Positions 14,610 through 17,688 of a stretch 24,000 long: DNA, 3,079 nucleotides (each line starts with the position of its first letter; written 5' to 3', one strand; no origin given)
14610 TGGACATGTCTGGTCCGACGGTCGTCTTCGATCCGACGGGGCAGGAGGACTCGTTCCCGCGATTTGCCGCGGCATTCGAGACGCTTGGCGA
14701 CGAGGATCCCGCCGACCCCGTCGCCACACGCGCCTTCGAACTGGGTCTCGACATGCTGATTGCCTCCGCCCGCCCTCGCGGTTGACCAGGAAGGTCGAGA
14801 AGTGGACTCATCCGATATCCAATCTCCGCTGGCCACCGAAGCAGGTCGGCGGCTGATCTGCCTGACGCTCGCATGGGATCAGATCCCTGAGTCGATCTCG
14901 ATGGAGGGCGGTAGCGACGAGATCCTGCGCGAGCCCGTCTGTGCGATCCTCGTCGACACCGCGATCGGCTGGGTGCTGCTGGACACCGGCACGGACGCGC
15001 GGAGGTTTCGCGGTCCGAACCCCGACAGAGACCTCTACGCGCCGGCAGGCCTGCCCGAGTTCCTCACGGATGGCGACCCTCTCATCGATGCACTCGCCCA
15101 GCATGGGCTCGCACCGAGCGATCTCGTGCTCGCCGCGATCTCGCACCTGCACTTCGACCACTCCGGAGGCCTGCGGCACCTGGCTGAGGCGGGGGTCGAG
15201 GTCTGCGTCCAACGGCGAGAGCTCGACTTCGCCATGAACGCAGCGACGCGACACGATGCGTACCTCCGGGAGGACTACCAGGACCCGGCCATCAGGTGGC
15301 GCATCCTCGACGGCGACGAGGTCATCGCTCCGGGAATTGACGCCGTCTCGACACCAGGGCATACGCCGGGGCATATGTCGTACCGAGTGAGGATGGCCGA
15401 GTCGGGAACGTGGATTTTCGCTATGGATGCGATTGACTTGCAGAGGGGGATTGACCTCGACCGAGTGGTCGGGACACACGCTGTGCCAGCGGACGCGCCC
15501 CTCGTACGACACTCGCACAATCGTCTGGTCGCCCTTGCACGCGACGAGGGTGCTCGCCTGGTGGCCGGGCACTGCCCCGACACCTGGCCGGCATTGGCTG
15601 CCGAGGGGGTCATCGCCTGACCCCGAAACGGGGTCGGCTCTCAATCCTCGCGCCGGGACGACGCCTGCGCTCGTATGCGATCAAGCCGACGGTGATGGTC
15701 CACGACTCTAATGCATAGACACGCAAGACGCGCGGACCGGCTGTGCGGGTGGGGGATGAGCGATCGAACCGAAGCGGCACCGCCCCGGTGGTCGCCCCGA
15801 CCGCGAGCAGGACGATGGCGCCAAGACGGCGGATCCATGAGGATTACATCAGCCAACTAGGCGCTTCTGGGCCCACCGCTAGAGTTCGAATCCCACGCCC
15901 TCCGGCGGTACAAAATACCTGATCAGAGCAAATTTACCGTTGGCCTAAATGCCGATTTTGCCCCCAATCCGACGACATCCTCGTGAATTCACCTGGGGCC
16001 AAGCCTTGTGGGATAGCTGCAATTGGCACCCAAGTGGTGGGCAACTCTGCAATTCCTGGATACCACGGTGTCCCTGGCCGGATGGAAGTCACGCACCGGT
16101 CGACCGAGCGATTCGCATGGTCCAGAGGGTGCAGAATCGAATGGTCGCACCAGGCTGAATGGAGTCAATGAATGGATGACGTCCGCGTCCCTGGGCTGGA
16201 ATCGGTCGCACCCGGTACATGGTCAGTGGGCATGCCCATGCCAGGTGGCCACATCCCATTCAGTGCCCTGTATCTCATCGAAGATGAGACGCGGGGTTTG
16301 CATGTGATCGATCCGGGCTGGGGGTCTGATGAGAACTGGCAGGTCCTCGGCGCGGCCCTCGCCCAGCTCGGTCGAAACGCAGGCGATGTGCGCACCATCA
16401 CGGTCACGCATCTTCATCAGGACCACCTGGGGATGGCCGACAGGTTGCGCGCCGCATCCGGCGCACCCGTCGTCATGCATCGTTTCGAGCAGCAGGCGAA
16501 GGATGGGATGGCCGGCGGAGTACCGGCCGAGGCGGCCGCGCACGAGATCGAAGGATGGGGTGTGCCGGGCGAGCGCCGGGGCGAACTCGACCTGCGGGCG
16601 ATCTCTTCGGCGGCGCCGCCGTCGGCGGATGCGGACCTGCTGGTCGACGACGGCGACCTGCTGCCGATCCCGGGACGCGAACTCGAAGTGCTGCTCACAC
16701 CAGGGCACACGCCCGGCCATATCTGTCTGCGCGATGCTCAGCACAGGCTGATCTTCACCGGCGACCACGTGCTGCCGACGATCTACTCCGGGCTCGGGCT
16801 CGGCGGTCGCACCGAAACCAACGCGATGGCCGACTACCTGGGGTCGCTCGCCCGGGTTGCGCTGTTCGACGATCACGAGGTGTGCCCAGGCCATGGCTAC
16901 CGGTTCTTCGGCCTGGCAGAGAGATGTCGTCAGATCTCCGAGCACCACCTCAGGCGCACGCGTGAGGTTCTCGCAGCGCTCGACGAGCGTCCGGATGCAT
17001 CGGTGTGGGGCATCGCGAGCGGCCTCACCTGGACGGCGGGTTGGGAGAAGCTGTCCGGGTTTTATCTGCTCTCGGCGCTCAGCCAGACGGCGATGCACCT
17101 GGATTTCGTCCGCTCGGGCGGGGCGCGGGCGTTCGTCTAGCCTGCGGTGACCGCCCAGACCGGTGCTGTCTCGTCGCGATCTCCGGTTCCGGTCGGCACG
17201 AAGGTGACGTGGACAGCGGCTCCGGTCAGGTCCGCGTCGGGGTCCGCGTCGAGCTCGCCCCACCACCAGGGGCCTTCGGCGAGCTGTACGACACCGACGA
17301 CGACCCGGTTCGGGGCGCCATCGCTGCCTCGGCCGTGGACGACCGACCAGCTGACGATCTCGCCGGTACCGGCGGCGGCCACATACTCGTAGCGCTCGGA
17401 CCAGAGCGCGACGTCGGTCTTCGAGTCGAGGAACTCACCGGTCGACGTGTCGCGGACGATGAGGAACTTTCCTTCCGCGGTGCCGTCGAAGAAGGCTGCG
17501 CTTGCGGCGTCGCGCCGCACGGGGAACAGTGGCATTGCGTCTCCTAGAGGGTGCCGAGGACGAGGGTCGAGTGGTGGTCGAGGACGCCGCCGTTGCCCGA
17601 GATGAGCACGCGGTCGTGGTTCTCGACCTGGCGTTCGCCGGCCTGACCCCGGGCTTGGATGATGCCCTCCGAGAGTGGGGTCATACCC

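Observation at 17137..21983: LysR-controlled CoA-transferase / hydratase / Cys-less thiolase-fold / DUF35 operon: a dehydrogenase-free hydration and retro-aldol module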

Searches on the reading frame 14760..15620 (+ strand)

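Call 11: search_protein_families(library=pfam, proteins=[window:14760-15620:+], max_evalue=0.001)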
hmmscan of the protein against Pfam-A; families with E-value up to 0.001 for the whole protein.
window:14760-15620:+ (286 aa): 2 families
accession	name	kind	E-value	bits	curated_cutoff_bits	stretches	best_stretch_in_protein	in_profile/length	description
PF00753.33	Lactamase_B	-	1.3e-13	51.8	22.7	1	62-271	8-196/196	Metallo-beta-lactamase superfamily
PF12706.13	Lactamase_B_2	-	8.1e-05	22.7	27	1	71-200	2-112/200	Beta-lactamase superfamily domain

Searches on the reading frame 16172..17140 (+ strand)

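Call 5: search_protein_families(library=pfam, proteins=[window:16172-17140:+], max_evalue=0.01)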
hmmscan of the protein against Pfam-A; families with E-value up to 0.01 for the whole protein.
window:16172-17140:+ (322 aa): 2 families
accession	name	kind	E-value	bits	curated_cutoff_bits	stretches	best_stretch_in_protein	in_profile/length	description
PF00753.33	Lactamase_B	-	1.4e-22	81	22.7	1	34-241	9-196/196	Metallo-beta-lactamase superfamily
PF12706.13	Lactamase_B_2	-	0.00064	19.8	27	1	45-103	4-63/200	Beta-lactamase superfamily domain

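Call 6: search_protein_families(library=ncbifam, proteins=[window:16172-17140:+], max_evalue=0.01)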
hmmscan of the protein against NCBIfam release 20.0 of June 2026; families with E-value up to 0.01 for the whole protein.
window:16172-17140:+ (322 aa): 39 families (the best 25 are shown)
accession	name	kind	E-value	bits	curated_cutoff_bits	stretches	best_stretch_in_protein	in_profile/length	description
NF053820.1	MBLfold_Strvi7410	exception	3.5e-46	158.2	525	1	15-317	8-328/343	Strvi_7410 family MBL fold metallo-hydrolase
TIGR03413.1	GSH_gloB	equivalog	1.1e-15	57.7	200.8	2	148-243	76-166/248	hydroxyacylglutathione hydrolase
NF033105.1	bla_subclass_B3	equivalog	1.5e-13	50.7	240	2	41-108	32-97/257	subclass B3 metallo-beta-lactamase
NF041804.1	MBL_fold_SolJ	exception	1.3e-12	47.4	350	2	169-245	111-182/224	solanimycin biosynthesis MBL-fold hydrolase SolJ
NF012229.1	bla_class_B_core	domain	1.5e-11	44.6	100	1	37-184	20-134/139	metallo-beta-lactamase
NF007597.0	PRK10241.1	equivalog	2.6e-10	40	421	1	155-245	86-169/251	hydroxyacylglutathione hydrolase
NF047979.1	lactonase_AidB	equivalog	1e-07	31.5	360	1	39-90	58-112/271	AidB family quorum-quenching N-acyl homoserine lactonase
NF000469.2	CAR_gen_B3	exception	1.1e-07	31.1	500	1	61-229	101-242/311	CAR family subclass B3 metallo-beta-lactamase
NF041137.2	B3_blaSPR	exception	1.4e-07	31.2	550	1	148-230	153-238/296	SPR family subclass B3 metallo-beta-lactamase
NF000405.1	HARLDQ_not_B3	exception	2.3e-07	30.6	350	1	149-185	132-168/267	HARLDQ motif MBL-fold protein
NF033184.1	B3_Acin_new1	exception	3e-06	26.6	580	1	34-105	52-120/283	putative subclass B3 metallo-beta-lactamase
NF047893.1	blaSAM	exception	3.3e-06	26.6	550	1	44-185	76-194/295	SAM family subclass B3 metallo-beta-lactamase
NF040874.1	blaPJM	exception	3.5e-06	26.8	630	1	28-102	56-126/301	PJM family subclass B3 metallo-beta-lactamase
NF040470.1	blaEAM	exception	4.3e-06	25.9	660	1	29-103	80-150/318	EAM family subclass B3 metallo-beta-lactamase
NF033106.1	blaL1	exception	4.6e-06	25.8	560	0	135-184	137-186/290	L1 family subclass B3 metallo-beta-lactamase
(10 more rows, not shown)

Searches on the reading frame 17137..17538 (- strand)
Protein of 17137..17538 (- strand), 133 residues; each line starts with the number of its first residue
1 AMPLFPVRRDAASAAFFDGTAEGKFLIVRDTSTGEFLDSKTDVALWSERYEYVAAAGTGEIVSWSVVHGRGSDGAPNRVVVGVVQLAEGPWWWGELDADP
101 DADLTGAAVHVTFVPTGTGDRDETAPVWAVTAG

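Call 5: search_protein_families(library=pfam, proteins=[window:17137-17538:-], max_evalue=0.01)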
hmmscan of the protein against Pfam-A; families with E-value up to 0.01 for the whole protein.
window:17137-17538:- (133 aa): 1 family
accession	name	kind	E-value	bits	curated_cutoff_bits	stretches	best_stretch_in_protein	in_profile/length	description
PF01796.24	OB_ChsH2_C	-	7.5e-10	39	27.1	1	52-114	1-65/65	ChsH2, C-terminal OB-fold domain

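Call 6: search_protein_families(library=ncbifam, proteins=[window:17137-17538:-], max_evalue=0.01)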
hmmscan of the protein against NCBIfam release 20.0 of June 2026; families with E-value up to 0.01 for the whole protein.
window:17137-17538:- (133 aa): 0 families

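Call 8: search_solved_structures(query=window:17137-17538:-, max_evalue=1, show_alignments=3)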
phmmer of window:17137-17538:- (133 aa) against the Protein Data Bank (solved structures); distinct sequences matched with E-value up to 1: 3.
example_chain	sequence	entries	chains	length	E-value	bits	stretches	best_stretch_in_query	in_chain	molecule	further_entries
7pxp_A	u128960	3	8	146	0.17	14.9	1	37-116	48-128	Benzoylsuccinyl-CoA thiolase subunit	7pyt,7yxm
6esq_E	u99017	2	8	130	0.52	13.3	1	53-113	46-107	Pfam DUF35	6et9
6ok1_B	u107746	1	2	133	0.57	13.2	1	49-91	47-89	ChsH2(DUF35)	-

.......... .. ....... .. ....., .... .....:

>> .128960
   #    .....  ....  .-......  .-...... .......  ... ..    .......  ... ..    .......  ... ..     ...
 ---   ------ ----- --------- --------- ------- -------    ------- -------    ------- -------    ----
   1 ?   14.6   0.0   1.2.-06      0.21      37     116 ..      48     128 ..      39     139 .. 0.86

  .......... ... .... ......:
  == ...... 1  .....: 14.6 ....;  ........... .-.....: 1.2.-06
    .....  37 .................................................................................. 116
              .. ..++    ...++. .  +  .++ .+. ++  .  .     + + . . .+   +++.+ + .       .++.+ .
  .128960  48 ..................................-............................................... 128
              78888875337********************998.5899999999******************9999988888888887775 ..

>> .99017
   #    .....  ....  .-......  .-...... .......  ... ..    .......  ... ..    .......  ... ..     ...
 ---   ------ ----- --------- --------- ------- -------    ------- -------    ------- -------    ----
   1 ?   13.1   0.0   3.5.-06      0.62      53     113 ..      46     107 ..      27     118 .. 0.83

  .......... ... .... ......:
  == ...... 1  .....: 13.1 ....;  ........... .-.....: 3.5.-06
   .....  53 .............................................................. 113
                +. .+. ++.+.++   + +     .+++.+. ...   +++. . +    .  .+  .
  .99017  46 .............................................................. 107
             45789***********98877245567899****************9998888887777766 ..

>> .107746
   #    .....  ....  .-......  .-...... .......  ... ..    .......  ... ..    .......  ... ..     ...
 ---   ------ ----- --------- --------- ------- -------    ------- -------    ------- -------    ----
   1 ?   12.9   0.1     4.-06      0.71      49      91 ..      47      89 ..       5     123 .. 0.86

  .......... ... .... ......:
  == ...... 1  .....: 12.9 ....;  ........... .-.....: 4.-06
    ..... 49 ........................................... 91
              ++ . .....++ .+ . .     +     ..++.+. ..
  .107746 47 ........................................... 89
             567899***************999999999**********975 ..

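Call 89: predict_structure(alignment_id=A2)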
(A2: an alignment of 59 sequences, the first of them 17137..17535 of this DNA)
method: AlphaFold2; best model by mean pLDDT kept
length: 132 residues; sequences in the alignment: 59
mean_pLDDT: 93.4   pTM: 0.82
mean pLDDT of the five models: 93.4, 93.1, 93.1, 93.1, 92.2
residues with pLDDT >= 90: 114; 70-90: 14; 50-70: 3; < 50: 1
segments of 3 or more residues with pLDDT < 50: none
pLDDT, mean of each block of 10 residues (from residue 1): 79 93 96 92 92 97 96 94 97 96 98 93 96 73
secondary structure, 60 per line:
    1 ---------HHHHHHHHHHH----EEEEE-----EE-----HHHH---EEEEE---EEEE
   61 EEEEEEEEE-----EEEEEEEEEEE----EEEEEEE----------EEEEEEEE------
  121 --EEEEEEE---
elements in order: H10-20 E25-29 H42-45 E49-53 E57-69 E75-85 E90-96 E107-114 E123-129

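Call 91: fold_search(model_id=the predicted structure, library=pdb)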
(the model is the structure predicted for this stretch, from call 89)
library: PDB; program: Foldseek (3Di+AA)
matches with E <= 10: 1052; with E <= 0.001: 21
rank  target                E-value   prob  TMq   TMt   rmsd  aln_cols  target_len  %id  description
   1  6ok1_D                6.0e-07  1.00  0.73  0.76   3.5       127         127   22  Ltp2-ChsH2(DUF35) aldolase (released 2019-06-26)
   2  6ok1_B                1.5e-06  1.00  0.75  0.75   3.4       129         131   22  Ltp2-ChsH2(DUF35) aldolase (released 2019-06-26)
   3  6htj_B                4.0e-06  1.00  0.66  0.74   3.6       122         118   20  Crystal structure of the translation recovery factor Trf from Sulfolobus solfataricus (released 2019-10-16)
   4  6htj_A                5.2e-06  1.00  0.67  0.74   4.6       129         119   19  Crystal structure of the translation recovery factor Trf from Sulfolobus solfataricus (released 2019-10-16)
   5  7pxp_A                6.9e-06  1.00  0.60  0.60   4.5       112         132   20  Benzoylsuccinyl-CoA thiolase (released 2022-04-06)
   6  7pxp_E                8.1e-06  1.00  0.60  0.60   4.5       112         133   19  Benzoylsuccinyl-CoA thiolase (released 2022-04-06)
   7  7pxp_B                1.1e-05  1.00  0.60  0.61   4.5       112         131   20  Benzoylsuccinyl-CoA thiolase (released 2022-04-06)
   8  6esq_F                1.4e-05  1.00  0.67  0.68   3.9       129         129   17  Structure of the acetoacetyl-CoA thiolase/HMG-CoA synthase complex from Methanothermococcus thermolithotrophicus soake (released 2018-03-14)
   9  9myr_B                1.7e-05  1.00  0.75  0.71   3.3       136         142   19  Sal-Shy(DUF35) aldolase from Comamonas testosteroni (released 2025-10-08)
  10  9vbt_L                1.8e-05  1.00  0.65  0.63   4.9       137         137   15  Cryo-EM structure of the multi-component acyltransferase complex MucABC from Streptococcus macacae at a stoichiometric (released 2026-02-11)
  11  7pyt_A                2.0e-05  1.00  0.61  0.60   4.3       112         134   19  Benzoylsuccinyl-CoA thiolase with coenzyme A (released 2022-04-06)
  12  9vbo_G                2.5e-05  1.00  0.68  0.62   4.8       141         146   14  Cryo-EM structure of the multi-component acyltransferase complex MucABC from Streptococcus macacae at a stoichiometric (released 2026-02-11)
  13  6esq_E                3.5e-05  1.00  0.65  0.68   4.0       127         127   17  Structure of the acetoacetyl-CoA thiolase/HMG-CoA synthase complex from Methanothermococcus thermolithotrophicus soake (released 2018-03-14)
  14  9vbt_G                4.3e-05  1.00  0.66  0.63   4.8       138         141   14  Cryo-EM structure of the multi-component acyltransferase complex MucABC from Streptococcus macacae at a stoichiometric (released 2026-02-11)
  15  6esq_G                5.1e-05  1.00  0.66  0.67   4.0       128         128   17  Structure of the acetoacetyl-CoA thiolase/HMG-CoA synthase complex from Methanothermococcus thermolithotrophicus soake (released 2018-03-14)
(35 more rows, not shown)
